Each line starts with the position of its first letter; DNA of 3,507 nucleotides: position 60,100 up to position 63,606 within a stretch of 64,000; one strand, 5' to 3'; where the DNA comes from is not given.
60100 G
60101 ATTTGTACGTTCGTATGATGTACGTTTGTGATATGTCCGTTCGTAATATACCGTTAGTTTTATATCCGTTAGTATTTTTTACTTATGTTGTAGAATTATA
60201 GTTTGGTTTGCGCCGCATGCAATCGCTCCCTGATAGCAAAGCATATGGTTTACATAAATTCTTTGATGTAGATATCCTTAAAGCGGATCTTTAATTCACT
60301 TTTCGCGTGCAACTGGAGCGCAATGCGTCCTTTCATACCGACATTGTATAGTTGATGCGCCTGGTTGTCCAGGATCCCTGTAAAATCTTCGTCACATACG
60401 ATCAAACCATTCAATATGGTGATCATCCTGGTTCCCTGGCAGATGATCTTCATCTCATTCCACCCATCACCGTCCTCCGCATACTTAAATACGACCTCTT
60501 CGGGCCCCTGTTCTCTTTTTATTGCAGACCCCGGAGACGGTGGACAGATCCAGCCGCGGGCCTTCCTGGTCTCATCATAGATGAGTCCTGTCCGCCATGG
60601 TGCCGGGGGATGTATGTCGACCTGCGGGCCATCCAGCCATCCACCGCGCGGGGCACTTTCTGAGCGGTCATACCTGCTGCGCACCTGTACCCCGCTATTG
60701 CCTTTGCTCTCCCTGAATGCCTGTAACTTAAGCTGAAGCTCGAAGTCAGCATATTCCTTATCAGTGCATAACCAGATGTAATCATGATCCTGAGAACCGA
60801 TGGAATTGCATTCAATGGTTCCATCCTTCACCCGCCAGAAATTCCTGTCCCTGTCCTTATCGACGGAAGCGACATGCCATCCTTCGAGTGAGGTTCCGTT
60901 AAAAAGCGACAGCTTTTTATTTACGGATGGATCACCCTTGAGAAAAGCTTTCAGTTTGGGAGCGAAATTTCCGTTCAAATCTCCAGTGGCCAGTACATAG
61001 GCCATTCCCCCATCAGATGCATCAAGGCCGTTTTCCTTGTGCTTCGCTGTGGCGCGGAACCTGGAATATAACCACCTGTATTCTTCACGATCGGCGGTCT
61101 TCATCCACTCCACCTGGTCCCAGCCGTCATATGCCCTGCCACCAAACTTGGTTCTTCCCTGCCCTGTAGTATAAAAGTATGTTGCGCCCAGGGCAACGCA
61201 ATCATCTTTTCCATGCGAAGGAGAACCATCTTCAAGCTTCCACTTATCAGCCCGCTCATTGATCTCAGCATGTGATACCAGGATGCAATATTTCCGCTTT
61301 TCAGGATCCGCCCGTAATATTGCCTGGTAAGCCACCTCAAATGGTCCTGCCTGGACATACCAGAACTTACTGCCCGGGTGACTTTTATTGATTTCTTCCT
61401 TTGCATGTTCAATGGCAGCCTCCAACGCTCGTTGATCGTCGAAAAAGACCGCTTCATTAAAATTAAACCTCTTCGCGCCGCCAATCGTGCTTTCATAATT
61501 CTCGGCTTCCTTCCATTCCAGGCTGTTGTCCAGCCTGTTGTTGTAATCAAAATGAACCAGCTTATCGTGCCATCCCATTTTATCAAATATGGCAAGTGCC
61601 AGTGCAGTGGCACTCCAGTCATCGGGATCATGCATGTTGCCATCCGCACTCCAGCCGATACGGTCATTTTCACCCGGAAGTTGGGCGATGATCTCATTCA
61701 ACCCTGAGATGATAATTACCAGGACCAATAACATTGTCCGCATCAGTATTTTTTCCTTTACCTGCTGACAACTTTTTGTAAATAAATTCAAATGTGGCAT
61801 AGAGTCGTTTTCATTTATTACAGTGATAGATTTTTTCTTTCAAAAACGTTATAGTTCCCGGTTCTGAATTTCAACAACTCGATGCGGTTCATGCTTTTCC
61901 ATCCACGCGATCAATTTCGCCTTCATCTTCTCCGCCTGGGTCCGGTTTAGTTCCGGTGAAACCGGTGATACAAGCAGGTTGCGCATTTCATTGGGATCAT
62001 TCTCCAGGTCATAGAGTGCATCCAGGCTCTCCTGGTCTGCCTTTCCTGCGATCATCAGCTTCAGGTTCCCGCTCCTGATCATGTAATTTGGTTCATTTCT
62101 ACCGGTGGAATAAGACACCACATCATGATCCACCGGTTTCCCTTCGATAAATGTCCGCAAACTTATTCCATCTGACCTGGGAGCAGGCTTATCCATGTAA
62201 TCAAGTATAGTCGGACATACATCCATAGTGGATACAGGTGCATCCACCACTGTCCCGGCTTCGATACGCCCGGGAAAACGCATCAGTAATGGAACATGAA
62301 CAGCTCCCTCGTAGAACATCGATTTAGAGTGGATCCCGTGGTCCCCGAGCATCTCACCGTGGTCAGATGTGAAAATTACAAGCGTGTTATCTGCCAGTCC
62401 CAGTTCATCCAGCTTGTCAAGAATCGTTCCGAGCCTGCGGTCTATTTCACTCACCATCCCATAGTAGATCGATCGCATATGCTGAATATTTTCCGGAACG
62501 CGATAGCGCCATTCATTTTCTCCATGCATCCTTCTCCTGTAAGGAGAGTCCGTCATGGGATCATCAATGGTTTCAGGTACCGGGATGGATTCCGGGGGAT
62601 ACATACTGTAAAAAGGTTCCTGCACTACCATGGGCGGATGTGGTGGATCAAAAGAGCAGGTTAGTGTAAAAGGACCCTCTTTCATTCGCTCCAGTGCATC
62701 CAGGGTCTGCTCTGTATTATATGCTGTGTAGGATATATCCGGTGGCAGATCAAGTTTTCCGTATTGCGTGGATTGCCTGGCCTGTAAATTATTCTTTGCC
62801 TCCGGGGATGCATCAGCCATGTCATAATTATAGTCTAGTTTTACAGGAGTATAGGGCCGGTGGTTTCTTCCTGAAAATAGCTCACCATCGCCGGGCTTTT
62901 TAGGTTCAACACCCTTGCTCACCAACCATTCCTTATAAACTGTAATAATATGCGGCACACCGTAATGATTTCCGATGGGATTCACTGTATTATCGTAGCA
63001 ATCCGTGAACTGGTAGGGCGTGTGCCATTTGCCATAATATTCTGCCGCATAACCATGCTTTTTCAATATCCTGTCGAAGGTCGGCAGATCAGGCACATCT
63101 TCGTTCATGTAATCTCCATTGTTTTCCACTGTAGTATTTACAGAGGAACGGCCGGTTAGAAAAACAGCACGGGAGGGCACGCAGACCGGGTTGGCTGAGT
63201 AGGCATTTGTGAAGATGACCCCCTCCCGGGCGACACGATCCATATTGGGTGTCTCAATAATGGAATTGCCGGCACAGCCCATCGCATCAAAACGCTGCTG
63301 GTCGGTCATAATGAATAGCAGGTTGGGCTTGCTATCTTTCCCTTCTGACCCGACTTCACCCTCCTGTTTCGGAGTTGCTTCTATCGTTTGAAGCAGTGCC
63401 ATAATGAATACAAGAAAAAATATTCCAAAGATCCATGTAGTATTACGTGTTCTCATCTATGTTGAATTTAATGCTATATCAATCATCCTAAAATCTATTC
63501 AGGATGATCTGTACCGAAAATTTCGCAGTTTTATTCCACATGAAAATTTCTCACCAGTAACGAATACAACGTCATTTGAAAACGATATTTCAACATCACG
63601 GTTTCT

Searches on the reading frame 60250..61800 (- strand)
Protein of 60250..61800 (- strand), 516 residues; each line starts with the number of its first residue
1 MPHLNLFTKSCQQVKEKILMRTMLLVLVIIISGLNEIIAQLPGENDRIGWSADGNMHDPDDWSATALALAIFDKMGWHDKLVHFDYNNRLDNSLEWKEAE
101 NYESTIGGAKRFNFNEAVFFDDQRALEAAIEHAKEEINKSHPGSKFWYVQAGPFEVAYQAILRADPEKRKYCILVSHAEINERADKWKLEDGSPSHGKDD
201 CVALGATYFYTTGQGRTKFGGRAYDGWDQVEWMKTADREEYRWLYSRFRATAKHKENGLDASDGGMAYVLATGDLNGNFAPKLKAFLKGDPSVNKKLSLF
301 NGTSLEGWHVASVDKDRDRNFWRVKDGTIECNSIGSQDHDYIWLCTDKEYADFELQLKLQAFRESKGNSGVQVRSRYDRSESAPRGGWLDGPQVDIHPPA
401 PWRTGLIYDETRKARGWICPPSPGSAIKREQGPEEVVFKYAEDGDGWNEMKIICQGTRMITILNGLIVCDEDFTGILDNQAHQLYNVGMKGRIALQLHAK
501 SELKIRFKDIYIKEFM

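Call 3: search_protein_families(library=pfam, proteins=[window:60250-61800:-], max_evalue=0.001)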
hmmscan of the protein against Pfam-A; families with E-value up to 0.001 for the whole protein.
window:60250-61800:- (516 aa): 1 family
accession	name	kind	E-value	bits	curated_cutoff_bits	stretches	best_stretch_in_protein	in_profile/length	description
PF06439.18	3keto-disac_hyd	-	9.7e-31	107.7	26.8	1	298-513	4-187/187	3-keto-disaccharide hydrolase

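Call 8: search_protein_families(library=ncbifam, proteins=[window:60250-61800:-], max_evalue=0.001)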
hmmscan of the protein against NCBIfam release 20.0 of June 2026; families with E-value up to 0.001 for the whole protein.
window:60250-61800:- (516 aa): 0 families

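Call 35: search_solved_structures(query=window:60250-61800:-, max_evalue=0.01)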
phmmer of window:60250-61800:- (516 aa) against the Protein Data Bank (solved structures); distinct sequences matched with E-value up to 0.01: 0.

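Call 64: find_homologous_proteins(query=window:60250-61743:-, max_evalue=1e-10)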
Query window:60250-61743:- (497 aa): 330 proteins with E <= 1e-10 among 8000 candidates; the best 120 are listed.
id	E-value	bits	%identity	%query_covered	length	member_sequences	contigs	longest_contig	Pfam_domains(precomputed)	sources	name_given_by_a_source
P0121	0.0e+0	1178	100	100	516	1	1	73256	PF06439.19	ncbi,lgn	-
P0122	0.0e+0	1021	85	99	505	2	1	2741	PF06439.19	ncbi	-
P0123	3.1e-259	879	73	99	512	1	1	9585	PF06439.19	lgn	-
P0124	4.3e-255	865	72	99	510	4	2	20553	PF06439.19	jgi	jgi:hypothetical protein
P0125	7.8e-251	851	72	99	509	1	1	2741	PF06439.19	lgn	-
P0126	4.2e-141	489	80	53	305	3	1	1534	-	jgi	jgi:hypothetical protein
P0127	9.4e-141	488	77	53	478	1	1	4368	PF06439.19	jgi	jgi:hypothetical protein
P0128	6.1e-136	472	76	54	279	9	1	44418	-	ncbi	-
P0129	1.1e-135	471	76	54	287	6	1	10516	-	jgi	jgi:hypothetical protein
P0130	1.2e-135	471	75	54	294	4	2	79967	-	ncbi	ncbi:hypothetical protein ACFLR8_03650 [Bacteroidota bacterium]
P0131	1.2e-134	468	75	53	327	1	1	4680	-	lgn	-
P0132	2.0e-134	467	75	55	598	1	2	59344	PF06283.18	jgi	-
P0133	2.5e-134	467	72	55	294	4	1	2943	-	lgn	-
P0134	8.7e-134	465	72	56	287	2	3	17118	-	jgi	jgi:hypothetical protein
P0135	3.4e-133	463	73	54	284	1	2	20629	-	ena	-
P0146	2.9e-100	355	65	44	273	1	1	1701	PF06439.19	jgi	jgi:hypothetical protein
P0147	3.3e-100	354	61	48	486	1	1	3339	PF06439.19,PF02995.23,PF16347.11,PF00884.29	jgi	jgi:hypothetical protein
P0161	4.7e-95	337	57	52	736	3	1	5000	PF06439.19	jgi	jgi:hypothetical protein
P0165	1.2e-84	303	54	44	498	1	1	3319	PF06439.19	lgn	-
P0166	1.9e-83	299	49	57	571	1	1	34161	PF03664.20,PF06439.19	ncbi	-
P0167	4.2e-80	288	55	44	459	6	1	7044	PF06439.19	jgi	jgi:hypothetical protein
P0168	1.2e-79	287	48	57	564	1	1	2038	PF24996.1,PF07646.22,PF13964.13,PF24681.2,PF13415.13,PF06439.19,PF24981.2,PF01344.32,PF25210.2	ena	-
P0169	1.2e-79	287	50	54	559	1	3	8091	PF24996.1,PF07646.22,PF13964.13,PF24681.2,PF13415.13,PF06439.19,PF24981.2,PF01344.32,PF25210.2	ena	-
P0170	1.9e-79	286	53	46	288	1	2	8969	PF06439.19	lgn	-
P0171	3.1e-79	285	59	44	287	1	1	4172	PF06439.19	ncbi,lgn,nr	ncbi:DUF1080 domain-containing protein [candidate division KSB1 bacterium]|nr:DUF1080 domain-contain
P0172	4.2e-79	285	58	43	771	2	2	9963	PF17851.9,PF06439.19,PF04616.21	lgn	-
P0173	1.6e-78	283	56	45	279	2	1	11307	PF06439.19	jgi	-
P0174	4.9e-78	281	58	44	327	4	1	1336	PF06439.19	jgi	jgi:hypothetical protein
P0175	6.2e-78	281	57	45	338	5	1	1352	PF06439.19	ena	-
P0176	6.9e-78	281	52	49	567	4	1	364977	PF24996.1,PF07646.22,PF13964.13,PF24681.2,PF13415.13,PF06439.19,PF24981.2,PF01344.32,PF25210.2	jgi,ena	jgi:N-acetylneuraminic acid mutarotase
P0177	9.3e-78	280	56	44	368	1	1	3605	PF07646.22,PF24681.2,PF13415.13,PF06439.19,PF24981.2,PF01344.32,PF25210.2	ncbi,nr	ncbi:MAG: DUF1080 domain-containing protein [Calditrichaeota bacterium]|nr:MAG: DUF1080 domain-conta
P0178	1.6e-77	280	55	44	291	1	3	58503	PF06439.19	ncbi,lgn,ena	-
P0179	5.6e-77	278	54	44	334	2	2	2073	PF06439.19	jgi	-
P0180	6.7e-77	278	54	44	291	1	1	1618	PF06439.19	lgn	-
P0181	7.7e-77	277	50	51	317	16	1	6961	PF06439.19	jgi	jgi:hypothetical protein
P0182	9.8e-77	277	54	47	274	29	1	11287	PF06439.19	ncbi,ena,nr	ncbi:MAG TPA: DUF1080 domain-containing protein [Verrucomicrobiota bacterium]|nr:DUF1080 domain-cont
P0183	1.6e-76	276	51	50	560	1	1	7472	PF24996.1,PF07646.22,PF13964.13,PF24681.2,PF13415.13,PF06439.19,PF24981.2,PF01344.32,PF25210.2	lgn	-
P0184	2.1e-76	276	55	44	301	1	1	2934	PF06439.19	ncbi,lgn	-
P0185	4.7e-76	275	51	49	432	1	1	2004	PF24996.1,PF24681.2,PF13415.13,PF06439.19,PF01344.32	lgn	-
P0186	1.2e-75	273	56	44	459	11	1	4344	PF06439.19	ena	-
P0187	1.3e-75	273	55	44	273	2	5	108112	PF06439.19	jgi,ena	jgi:hypothetical protein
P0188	1.4e-75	273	55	44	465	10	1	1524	PF06439.19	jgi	jgi:hypothetical protein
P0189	1.5e-75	273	54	43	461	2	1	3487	PF06439.19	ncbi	-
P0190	7.3e-75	271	57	44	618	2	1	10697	PF06439.19,PF00144.30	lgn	-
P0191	9.1e-75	270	57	44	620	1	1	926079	PF06439.19,PF00144.30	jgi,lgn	jgi:CubicO group peptidase (beta-lactamase class C family)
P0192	1.2e-74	270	55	44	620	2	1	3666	PF06439.19,PF12850.13,PF00149.34,PF16656.12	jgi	-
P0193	1.2e-74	270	56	44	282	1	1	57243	PF06439.19,PF22842.4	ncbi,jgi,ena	-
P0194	1.2e-74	270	54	44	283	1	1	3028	PF06439.19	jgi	jgi:hypothetical protein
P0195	1.4e-74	270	55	44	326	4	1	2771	PF06439.19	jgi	-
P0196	1.6e-74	270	53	44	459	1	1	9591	PF06439.19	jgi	jgi:hypothetical protein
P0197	2.1e-74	269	53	44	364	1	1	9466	PF06439.19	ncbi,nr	ncbi:MAG: DUF1080 domain-containing protein [Candidatus Solibacter sp.]|nr:DUF1080 domain-containing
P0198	3.5e-74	269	55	44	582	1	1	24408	PF06439.19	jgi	jgi:hypothetical protein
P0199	3.5e-74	269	55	44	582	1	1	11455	PF06439.19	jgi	jgi:hypothetical protein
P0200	4.3e-74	268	56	44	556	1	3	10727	PF24996.1,PF07646.22,PF13418.13,PF13964.13,PF24681.2,PF13415.13,PF06439.19,PF24981.2,PF01344.32,PF25210.2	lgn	-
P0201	4.6e-74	268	52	45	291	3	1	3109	PF06439.19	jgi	jgi:hypothetical protein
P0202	4.6e-74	268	55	43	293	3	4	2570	PF06439.19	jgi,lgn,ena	jgi:hypothetical protein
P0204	6.6e-74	268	46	54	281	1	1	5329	PF06439.19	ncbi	-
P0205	8.4e-74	267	57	44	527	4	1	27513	PF06439.19,PF06283.18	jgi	jgi:type 1 glutamine amidotransferase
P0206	1.4e-73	267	57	44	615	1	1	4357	PF06439.19,PF13649.13,PF01596.24,PF13578.13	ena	-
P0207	2.0e-73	266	54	44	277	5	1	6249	PF06439.19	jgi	jgi:hypothetical protein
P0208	2.7e-73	266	56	44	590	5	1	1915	PF06439.19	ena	-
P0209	2.9e-73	266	55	44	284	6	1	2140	PF06439.19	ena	-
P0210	2.9e-73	266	52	46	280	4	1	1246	PF06439.19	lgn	-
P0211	3.7e-73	265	54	44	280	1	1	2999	PF06439.19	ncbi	-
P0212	5.5e-73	265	55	44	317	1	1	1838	PF06439.19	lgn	-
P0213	1.0e-72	264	51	48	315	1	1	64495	PF06439.19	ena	-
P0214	1.1e-72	264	54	44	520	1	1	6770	PF06439.19,PF04794.18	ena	-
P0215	1.1e-72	264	52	44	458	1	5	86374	PF06439.19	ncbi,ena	-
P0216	1.1e-72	264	54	48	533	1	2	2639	PF06439.19,PF06283.18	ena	-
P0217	1.2e-72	264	56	44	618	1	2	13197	PF13847.13,PF06439.19,PF13649.13,PF01596.24,PF13578.13,PF08241.19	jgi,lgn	-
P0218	1.5e-72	263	49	45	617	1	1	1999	PF06439.19,PF20407.6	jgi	jgi:hypothetical protein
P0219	1.5e-72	263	53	44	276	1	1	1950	PF06439.19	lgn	-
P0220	1.7e-72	263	56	44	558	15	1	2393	PF24996.1,PF07646.22,PF13964.13,PF24681.2,PF13415.13,PF06439.19,PF24981.2,PF01344.32,PF25210.2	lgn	-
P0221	1.8e-72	263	56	44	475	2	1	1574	PF24996.1,PF07646.22,PF13964.13,PF24681.2,PF13415.13,PF06439.19,PF24981.2,PF01344.32,PF25210.2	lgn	-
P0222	2.4e-72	263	55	44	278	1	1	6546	PF06439.19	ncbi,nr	ncbi:MAG: DUF1080 domain-containing protein [Planctomycetota bacterium]|nr:DUF1080 domain-containing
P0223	2.7e-72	262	51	45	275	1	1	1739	PF06439.19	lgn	-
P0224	2.9e-72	262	49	49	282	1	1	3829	PF06439.19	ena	-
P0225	2.9e-72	262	49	49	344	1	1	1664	PF06439.19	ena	-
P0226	2.9e-72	262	54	44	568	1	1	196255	PF24996.1,PF07646.22,PF13964.13,PF24681.2,PF13415.13,PF06439.19,PF24981.2,PF01344.32,PF25210.2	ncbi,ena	-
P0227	4.1e-72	262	54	43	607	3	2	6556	PF06439.19,PF00144.30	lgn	-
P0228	4.6e-72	262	52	45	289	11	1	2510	PF06439.19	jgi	jgi:hypothetical protein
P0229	5.8e-72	261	53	44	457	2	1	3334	PF00881.30,PF06439.19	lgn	-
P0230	6.6e-72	261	53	44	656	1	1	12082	PF06439.19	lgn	-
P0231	6.7e-72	261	52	44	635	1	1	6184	PF06439.19,PF12850.13,PF00149.34,PF16656.12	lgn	-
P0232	6.9e-72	261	52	44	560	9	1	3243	PF24996.1,PF07646.22,PF13964.13,PF24681.2,PF13415.13,PF06439.19,PF24981.2,PF01344.32,PF25210.2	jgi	-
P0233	7.5e-72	261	53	44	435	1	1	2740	PF06439.19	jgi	jgi:hypothetical protein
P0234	9.3e-72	261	56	44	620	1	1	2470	PF06439.19,PF00144.30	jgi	jgi:CubicO group peptidase (beta-lactamase class C family)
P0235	9.8e-72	260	53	44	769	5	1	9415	PF17851.9,PF06439.19,PF04616.21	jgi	jgi:xylan 1,4-beta-xylosidase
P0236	1.3e-71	260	54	44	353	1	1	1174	PF24681.2,PF13415.13,PF06439.19,PF24981.2,PF01344.32,PF25210.2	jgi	jgi:hypothetical protein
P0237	1.5e-71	260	50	49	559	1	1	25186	PF24996.1,PF07646.22,PF13964.13,PF24681.2,PF13415.13,PF06439.19,PF24981.2,PF01344.32,PF25210.2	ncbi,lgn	-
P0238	1.5e-71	260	54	44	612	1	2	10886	PF06439.19,PF00144.30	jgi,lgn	jgi:CubicO group peptidase (beta-lactamase class C family)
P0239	1.7e-71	260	52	44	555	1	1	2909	PF24996.1,PF07646.22,PF13964.13,PF24681.2,PF13415.13,PF06439.19,PF24981.2,PF01344.32,PF25210.2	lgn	-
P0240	2.0e-71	259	54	44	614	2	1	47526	PF06439.19,PF00144.30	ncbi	ncbi:MAG: serine hydrolase [Verrucomicrobiota bacterium]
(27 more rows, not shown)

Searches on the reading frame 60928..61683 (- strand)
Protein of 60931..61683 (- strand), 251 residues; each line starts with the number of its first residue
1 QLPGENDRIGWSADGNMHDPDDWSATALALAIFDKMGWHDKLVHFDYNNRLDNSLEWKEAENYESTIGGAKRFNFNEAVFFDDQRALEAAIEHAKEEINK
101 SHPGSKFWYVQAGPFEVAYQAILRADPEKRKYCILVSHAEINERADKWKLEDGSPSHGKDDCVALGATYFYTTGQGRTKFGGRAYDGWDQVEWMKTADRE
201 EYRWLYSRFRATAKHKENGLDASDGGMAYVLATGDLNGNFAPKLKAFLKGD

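Call 63: search_protein_families(library=pfam, proteins=[window:60931-61683:-], max_evalue=5)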
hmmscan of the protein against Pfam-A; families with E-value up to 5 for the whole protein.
seq(251 aa): 1 family
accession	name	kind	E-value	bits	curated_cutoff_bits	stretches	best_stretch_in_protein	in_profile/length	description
PF01839.29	FG-GAP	-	0.15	12.5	22.1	0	158-177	14-33/37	FG-GAP repeat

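Call 70: predict_structure(alignment_id=A1)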
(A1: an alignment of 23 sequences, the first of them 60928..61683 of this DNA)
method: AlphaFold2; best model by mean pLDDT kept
length: 252 residues; sequences in the alignment: 23
mean_pLDDT: 88.8   pTM: 0.90
mean pLDDT of the five models: 88.8, 86.3, 85.6, 85.0, 85.0
residues with pLDDT >= 90: 153; 70-90: 82; 50-70: 17; < 50: 0
segments of 3 or more residues with pLDDT < 50: none
pLDDT, mean of each block of 10 residues (from residue 1): 93 70 88 95 79 73 90 88 83 96 97 88 98 94 86 89 97 79 86 95 96 89 92 93 92 64
secondary structure, 60 per line:
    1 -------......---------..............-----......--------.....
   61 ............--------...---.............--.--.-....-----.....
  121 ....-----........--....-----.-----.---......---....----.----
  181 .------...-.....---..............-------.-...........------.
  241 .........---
elements in order: E8-13 H23-36 E42-47 H56-72 E81-83 H87-99 E107-110 H116-124 E133-137 H140-143 H159-164 E168-171 H192-196 H200-213 H223-233 H240-249

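Call 73: fold_search(model_id=the predicted structure, library=pdb)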
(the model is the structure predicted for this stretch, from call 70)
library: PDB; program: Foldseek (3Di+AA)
matches with E <= 10: 1228; with E <= 0.001: 0
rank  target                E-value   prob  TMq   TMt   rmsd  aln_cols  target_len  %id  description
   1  8db7_C                1.2e-03  1.00  0.46  0.40   7.8       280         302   13  Adenosine/guanosine nucleoside hydrolase bound to a fragment inhibitor (released 2022-09-07)
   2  4kpo_B                2.0e-03  1.00  0.56  0.46   6.0       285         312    9  Plant nucleoside hydrolase - ZmNRh3 enzyme (released 2013-11-27)
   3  3ot5_D                8.6e-03  0.63  0.27  0.20  18.9       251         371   10  2.2 Angstrom Resolution Crystal Structure of putative UDP-N-acetylglucosamine 2-epimerase from Listeria monocytogenes (released 2010-09-22)
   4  3t5t_A                1.4e-02  0.75  0.31  0.20  15.2       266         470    9  Vall from streptomyces hygroscopicus in apo form (released 2012-08-01)
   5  1uqt_B                1.5e-02  0.72  0.32  0.20  17.5       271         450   11  Trehalose-6-phosphate from E. coli bound with UDP-2-fluoro glucose. (released 2003-12-12)
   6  8iye_A                1.6e-02  0.69  0.32  0.19  15.3       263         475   10  Structure of VldE-D158N in complex with GDP (released 2024-04-10)
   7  8db6_B                1.9e-02  0.93  0.46  0.40   7.1       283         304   12  Adenosine/guanosine nucleoside hydrolase (released 2022-09-07)
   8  8qb6                  2.0e-02  0.14  0.18  0.15  14.4       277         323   10  Dispersin from Terribacillus saccharophilus DispTs2 (released 2025-03-12)
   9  9niq                  2.3e-02  0.60  0.32  0.20  17.2       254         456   11  Structure of Candida albicans trehalose-6-phosphate synthase in complex with 4456 (released 2025-08-20)
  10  5vz0_B                2.3e-02  0.41  0.23  0.06  15.2       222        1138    8  Crystal structure of Lactococcus lactis pyruvate carboxylase G746A mutant in complex with cyclic-di-AMP (released 2017-08-16)
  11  3vdm_B                2.7e-02  0.66  0.33  0.20  16.1       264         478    8  Crystal Structure of VldE, the pseudo-glycosyltransferase which catalyzes non-glycosidic C-N coupling in Validamycin A (released 2013-01-09)
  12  5vz0_A                2.7e-02  0.35  0.22  0.07  14.6       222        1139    9  Crystal structure of Lactococcus lactis pyruvate carboxylase G746A mutant in complex with cyclic-di-AMP (released 2017-08-16)
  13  3pzt_A                2.7e-02  0.28  0.19  0.18  11.0       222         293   14  Structure of the endo-1,4-beta-glucanase from Bacillus subtilis 168 with manganese(II) ion (released 2011-09-14)
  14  5vyw_C                3.0e-02  0.28  0.22  0.08  15.1       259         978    8  Crystal structure of Lactococcus lactis pyruvate carboxylase (released 2017-08-16)
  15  3bg5_C                3.2e-02  0.28  0.23  0.07  16.3       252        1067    8  Crystal Structure of Staphylococcus Aureus Pyruvate Carboxylase (released 2008-02-26)
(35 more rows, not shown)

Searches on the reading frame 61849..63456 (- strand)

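Call 6: search_protein_families(library=pfam, proteins=[window:61849-63456:-], max_evalue=0.001)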
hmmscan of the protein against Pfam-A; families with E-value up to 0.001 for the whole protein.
window:61849-63456:- (535 aa): 4 families
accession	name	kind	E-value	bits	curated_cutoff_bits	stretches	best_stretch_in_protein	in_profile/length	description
PF00884.28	Sulfatase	-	4.2e-53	181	25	1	44-422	1-300/301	Sulfatase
PF16347.10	SGSH_C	-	7.9e-18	65.5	29.3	1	371-512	1-149/154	N-sulphoglucosamine sulphohydrolase, C-terminal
PF01663.27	Phosphodiest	-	3.7e-09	37.1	23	1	334-378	187-233/342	Type I phosphodiesterase / nucleotide pyrophosphatase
PF02995.22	DUF229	-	9.5e-05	21.7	25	1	329-373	304-348/496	Protein of unknown function (DUF229)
